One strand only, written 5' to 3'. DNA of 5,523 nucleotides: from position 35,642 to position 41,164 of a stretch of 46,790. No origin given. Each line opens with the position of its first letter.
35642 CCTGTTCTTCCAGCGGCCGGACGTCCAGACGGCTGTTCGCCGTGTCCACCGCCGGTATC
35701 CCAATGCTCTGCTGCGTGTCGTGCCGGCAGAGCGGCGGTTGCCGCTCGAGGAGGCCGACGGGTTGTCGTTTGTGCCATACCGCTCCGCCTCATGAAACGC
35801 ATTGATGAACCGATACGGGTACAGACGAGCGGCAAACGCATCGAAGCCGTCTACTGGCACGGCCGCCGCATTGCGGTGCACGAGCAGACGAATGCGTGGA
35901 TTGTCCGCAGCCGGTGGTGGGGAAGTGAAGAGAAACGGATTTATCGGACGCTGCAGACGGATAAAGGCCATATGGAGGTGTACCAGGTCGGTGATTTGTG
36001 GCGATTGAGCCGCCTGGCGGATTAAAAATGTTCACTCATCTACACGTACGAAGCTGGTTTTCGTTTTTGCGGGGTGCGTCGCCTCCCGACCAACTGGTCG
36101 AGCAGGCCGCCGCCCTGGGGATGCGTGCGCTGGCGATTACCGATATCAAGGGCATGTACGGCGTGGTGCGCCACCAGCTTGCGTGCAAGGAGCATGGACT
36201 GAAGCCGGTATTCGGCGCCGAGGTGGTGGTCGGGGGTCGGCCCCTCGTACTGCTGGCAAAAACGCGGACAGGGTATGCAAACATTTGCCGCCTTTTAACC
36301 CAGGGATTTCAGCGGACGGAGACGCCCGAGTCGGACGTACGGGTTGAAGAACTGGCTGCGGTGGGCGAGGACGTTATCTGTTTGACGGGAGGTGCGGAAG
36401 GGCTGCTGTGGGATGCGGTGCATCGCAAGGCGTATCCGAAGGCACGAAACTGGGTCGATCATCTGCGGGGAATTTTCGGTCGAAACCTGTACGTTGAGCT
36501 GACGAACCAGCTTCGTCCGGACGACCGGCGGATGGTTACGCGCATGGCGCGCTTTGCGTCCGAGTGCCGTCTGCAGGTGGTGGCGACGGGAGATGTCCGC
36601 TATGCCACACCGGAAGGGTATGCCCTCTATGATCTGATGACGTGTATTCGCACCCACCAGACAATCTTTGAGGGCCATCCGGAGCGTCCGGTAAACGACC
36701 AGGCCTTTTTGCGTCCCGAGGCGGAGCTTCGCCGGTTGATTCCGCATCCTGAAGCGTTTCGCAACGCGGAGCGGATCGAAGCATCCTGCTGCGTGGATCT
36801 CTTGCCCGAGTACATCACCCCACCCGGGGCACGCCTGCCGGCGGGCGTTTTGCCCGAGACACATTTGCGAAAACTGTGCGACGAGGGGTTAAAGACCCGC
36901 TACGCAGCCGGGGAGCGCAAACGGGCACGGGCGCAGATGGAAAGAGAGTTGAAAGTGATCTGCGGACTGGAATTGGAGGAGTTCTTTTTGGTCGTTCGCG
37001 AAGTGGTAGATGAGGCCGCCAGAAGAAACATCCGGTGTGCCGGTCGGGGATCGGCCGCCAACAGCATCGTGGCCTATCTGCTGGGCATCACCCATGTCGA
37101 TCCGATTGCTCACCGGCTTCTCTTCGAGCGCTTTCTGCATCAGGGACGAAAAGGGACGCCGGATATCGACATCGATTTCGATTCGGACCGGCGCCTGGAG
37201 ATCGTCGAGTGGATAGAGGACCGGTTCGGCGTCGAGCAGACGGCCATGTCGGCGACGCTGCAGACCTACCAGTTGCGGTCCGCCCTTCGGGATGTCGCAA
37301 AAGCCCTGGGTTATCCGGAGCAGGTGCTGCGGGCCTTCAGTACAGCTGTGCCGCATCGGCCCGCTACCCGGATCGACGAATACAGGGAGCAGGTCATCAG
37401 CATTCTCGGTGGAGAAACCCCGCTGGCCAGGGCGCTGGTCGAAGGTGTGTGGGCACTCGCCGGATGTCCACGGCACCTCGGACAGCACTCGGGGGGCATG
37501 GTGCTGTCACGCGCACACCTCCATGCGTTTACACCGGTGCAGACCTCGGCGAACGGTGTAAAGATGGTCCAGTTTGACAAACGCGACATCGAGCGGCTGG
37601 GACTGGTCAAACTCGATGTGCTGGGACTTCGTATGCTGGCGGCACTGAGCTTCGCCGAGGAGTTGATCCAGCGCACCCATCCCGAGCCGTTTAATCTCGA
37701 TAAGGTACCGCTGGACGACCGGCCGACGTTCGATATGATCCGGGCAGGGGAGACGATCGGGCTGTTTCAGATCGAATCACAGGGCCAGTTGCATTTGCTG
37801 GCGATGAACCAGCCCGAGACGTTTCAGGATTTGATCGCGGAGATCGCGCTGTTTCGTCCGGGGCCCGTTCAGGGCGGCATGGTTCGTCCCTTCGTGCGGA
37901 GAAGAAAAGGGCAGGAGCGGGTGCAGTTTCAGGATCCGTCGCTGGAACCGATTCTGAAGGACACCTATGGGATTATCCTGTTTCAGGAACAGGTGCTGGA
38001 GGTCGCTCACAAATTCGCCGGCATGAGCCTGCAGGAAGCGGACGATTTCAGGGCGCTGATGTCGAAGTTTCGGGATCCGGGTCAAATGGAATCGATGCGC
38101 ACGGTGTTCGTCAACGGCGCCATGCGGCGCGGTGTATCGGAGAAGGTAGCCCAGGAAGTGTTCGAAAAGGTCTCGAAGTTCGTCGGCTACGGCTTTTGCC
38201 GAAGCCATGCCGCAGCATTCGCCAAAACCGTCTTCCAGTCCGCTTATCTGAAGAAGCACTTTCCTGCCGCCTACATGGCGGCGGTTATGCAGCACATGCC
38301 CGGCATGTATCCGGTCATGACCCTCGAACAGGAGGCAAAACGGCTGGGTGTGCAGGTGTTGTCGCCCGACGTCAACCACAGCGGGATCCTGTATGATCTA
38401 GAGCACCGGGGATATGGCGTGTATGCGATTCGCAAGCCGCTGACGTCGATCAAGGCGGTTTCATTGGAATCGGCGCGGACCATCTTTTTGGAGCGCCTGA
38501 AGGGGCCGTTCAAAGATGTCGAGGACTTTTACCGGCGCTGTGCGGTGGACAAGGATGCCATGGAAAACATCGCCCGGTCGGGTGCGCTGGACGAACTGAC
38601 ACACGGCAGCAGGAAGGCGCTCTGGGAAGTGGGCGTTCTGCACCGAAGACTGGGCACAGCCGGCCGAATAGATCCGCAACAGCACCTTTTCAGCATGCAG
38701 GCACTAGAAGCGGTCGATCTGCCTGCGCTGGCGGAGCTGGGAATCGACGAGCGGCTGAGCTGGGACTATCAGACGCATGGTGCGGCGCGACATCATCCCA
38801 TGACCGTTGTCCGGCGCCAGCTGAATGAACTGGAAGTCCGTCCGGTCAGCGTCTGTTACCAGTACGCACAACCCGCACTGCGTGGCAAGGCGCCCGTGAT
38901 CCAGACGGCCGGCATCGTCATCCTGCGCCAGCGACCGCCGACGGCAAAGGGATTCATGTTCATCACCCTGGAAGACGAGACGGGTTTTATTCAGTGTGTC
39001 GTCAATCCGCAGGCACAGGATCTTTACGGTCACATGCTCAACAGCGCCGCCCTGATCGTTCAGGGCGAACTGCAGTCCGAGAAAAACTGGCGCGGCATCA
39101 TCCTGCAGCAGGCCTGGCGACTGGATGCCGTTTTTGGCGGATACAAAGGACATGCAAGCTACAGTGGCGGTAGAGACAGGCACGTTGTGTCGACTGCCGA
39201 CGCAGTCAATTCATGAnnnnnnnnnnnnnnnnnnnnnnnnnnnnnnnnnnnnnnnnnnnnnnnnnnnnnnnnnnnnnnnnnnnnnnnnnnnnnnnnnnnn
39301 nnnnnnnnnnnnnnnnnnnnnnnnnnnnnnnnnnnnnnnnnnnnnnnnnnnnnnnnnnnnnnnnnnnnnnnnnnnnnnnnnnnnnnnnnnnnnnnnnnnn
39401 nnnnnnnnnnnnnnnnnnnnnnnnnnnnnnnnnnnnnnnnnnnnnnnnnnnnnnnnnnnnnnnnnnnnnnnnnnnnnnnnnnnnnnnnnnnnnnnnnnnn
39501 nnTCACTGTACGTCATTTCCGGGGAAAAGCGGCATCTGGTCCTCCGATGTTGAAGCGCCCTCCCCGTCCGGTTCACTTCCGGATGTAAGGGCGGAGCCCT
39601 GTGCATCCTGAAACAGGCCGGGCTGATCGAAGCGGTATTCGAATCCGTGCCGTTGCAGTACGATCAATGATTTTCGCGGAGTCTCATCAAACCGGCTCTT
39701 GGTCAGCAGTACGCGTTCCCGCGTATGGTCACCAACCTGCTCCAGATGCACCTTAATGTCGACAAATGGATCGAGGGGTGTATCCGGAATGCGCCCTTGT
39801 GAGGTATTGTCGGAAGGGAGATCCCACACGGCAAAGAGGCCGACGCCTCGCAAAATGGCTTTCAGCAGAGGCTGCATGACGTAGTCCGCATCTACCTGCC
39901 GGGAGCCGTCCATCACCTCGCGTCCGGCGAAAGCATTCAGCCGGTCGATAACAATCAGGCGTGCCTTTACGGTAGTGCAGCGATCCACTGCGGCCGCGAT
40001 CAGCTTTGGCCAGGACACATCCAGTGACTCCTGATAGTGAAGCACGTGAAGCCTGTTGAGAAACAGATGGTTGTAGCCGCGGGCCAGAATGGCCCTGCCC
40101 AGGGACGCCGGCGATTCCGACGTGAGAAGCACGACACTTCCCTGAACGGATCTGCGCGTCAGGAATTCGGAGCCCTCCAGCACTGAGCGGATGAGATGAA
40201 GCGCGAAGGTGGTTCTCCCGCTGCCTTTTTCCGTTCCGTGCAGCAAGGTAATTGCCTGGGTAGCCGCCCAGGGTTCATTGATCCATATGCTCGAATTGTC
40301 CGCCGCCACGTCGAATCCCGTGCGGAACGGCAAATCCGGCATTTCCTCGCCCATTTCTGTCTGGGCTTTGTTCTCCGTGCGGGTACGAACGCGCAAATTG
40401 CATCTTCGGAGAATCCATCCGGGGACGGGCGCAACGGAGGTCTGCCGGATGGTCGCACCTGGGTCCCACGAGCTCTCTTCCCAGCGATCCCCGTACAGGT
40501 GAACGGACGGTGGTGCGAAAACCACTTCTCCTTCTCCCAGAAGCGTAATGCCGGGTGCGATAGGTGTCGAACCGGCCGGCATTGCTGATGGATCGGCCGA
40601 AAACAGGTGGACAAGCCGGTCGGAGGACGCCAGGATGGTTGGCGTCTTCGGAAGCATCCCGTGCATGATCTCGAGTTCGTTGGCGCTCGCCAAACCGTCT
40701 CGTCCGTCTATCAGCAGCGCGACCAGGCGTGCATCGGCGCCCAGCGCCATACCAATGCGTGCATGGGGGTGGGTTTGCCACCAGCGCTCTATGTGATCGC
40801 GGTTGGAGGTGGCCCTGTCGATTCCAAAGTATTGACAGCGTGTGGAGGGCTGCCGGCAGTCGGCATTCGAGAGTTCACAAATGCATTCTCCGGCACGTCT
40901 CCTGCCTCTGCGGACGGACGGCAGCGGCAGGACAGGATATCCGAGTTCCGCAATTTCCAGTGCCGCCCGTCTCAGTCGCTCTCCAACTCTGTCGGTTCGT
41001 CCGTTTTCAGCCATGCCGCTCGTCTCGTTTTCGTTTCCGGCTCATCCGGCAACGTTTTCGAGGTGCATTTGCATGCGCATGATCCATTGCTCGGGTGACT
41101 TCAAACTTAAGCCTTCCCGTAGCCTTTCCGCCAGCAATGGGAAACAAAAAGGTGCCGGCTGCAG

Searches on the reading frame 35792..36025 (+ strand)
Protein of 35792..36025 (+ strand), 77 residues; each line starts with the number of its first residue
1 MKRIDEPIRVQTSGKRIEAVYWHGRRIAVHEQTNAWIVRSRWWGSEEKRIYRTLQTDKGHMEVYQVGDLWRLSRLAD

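Call 96: search_protein_families(library=pfam, proteins=[window:35792-36025:+], max_evalue=0.1)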
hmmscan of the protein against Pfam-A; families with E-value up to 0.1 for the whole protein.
window:35792-36025:+ (77 aa): 2 families
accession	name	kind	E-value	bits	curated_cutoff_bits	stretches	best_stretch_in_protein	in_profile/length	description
PF20114.4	DUF6504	-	0.0043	17.7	24.2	1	2-64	4-68/103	Domain of unknown function (DUF6504)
PF25339.1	C2_C2CD3_N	-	0.0065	16.8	27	1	17-56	20-55/145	N-terminal C2 domain of C2CD3 protein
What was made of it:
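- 35792..36025 (+): Conserved 77-aa ORF between imuB and dnaE2, overlapping the imuB stop codon. Weak, sub-threshold DUF6504 hit at E = 0.004 (call 96).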

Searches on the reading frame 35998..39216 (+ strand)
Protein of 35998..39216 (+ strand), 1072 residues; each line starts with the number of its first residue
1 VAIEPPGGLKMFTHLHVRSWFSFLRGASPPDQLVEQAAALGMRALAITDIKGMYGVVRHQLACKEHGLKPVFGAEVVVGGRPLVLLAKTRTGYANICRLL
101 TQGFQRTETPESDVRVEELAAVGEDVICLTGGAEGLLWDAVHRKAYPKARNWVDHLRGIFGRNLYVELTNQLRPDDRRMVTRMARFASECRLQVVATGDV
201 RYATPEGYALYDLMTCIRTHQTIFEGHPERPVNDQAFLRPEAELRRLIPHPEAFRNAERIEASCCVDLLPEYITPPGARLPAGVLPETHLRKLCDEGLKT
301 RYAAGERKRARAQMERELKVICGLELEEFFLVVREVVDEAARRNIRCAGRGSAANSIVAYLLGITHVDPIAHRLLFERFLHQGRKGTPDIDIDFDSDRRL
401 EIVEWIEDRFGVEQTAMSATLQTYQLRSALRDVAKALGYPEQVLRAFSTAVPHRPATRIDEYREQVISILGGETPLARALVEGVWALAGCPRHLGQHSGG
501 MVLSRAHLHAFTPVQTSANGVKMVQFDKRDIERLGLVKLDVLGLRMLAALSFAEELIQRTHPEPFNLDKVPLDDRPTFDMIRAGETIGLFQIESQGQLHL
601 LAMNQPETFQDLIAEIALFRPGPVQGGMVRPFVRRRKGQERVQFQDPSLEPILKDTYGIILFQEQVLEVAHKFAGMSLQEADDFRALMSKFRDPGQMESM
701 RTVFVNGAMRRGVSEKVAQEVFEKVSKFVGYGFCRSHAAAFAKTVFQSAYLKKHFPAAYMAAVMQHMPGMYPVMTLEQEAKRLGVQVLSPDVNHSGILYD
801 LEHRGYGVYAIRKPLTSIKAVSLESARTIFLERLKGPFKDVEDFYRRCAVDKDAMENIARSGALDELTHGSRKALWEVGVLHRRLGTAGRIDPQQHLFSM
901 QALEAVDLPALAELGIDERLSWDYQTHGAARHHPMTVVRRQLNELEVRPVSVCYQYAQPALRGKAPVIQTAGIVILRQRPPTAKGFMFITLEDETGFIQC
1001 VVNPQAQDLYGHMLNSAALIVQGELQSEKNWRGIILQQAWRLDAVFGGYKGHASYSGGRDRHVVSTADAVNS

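Call 6: search_protein_families(library=pfam, proteins=[window:35998-39216:+])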
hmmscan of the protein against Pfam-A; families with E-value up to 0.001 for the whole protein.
window:35998-39216:+ (1072 aa): 5 families
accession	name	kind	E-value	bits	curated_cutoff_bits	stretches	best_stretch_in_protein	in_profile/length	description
PF07733.18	DNA_pol3_alpha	-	9.6e-77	258.5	23.9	1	289-543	2-260/260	Bacterial DNA polymerase III alpha NTPase domain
PF17657.6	DNA_pol3_finger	-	6.8e-53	178.8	22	1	546-711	1-165/166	Bacterial DNA polymerase III alpha subunit finger domain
PF02811.25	PHP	-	7.2e-31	108.2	26.4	1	14-170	1-163/164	PHP domain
PF14579.12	HHH_6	-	4.2e-18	65.8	25.6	1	784-874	1-89/90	Helix-hairpin-helix motif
PF01336.31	tRNA_anti-codon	-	4.4e-07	30.2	27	1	972-1029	5-61/75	OB-fold nucleic acid binding domain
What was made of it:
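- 36028..39216 (+): dnaE2-type error-prone polymerase. Pfam PHP, DNA_pol3_alpha and related domains (call 6).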

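Call 101: search_protein_families(library=ncbifam, proteins=[window:36028-39216:+], max_evalue=0.00001)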
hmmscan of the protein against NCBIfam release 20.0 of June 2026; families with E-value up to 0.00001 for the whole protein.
window:36028-39216:+ (1062 aa): 13 families
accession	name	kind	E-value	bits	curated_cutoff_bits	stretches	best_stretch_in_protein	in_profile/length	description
NF004225.0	PRK05672.1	subfamily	1.9e-270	900.3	939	1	2-1034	6-1034/1047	error-prone DNA polymerase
NF004226.0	PRK05673.1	equivalog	6e-227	756.3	1002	1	2-1032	6-1062/1146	DNA polymerase III subunit alpha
TIGR00594.1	polc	superfamily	1.2e-206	689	434.35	1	2-992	1-1021/1022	DNA polymerase III subunit alpha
NF005298.0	PRK06826.1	equivalog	2.2e-200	668.1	1260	1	2-1026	5-1066/1151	DNA polymerase III subunit alpha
NF005377.0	PRK06920.1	equivalog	6.6e-171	570.6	1806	1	2-1034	3-1025/1108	DNA polymerase III subunit alpha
NF005617.0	PRK07374.1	equivalog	4.1e-146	488.6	1653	1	2-1033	3-1081/1170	DNA polymerase III subunit alpha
NF005516.0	PRK07135.1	equivalog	1.7e-132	443.5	1084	2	278-854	230-809/974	DNA polymerase III DnaE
NF005582.0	PRK07279.1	equivalog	1.5e-125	420.5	1279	2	178-863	144-810/1033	DNA polymerase III subunit alpha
NF004550.0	PRK05898.1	equivalog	2.3e-119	400.1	1182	2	272-858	223-810/971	DNA polymerase III subunit alpha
NF007079.0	PRK09532.1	equivalog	2.3e-106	356.9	1525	1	2-724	3-777/876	DNA polymerase III subunit alpha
NF001688.0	PRK00448.1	equivalog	1.6e-35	122.1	873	2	74-361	618-914/1445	PolC-type DNA polymerase III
TIGR01405.1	polC_Gram_pos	equivalog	2e-24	85.4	1043.45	0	74-361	384-679/1211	DNA polymerase III subunit alpha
NF005616.0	PRK07373.1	equivalog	8.7e-17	60.8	646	1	723-1034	38-362/449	DNA polymerase III subunit alpha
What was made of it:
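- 36028..39216 (+): NCBIfam 'error-prone DNA polymerase' at 900 bits against a cutoff of 939; this is the best-scoring family (call 101).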

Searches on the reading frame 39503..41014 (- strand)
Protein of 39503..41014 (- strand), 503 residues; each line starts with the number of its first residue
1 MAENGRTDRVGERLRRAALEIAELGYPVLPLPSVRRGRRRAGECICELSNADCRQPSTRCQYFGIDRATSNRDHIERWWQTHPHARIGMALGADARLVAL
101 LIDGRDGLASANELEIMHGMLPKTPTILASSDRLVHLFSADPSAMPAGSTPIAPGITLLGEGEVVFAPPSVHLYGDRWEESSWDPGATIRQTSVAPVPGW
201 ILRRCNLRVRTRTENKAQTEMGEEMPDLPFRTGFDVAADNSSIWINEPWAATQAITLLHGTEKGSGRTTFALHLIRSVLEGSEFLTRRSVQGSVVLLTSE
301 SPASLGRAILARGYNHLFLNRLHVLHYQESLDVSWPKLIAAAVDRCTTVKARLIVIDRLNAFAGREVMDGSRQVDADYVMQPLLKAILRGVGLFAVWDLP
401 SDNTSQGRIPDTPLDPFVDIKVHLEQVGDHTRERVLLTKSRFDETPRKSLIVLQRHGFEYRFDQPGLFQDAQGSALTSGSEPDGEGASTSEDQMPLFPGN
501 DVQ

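Call 6: search_protein_families(library=pfam, proteins=[window:39503-41014:-])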
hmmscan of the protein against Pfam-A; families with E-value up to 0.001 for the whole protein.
window:39503-41014:- (503 aa): 2 families
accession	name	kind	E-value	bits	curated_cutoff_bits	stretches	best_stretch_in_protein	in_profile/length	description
PF09250.16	Prim-Pol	-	2.1e-20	74.2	22.8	1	18-200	1-158/158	Bifunctional DNA primase/polymerase, N-terminal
PF13481.12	AAA_25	-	2.8e-10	40.6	27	1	233-367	13-160/195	AAA domain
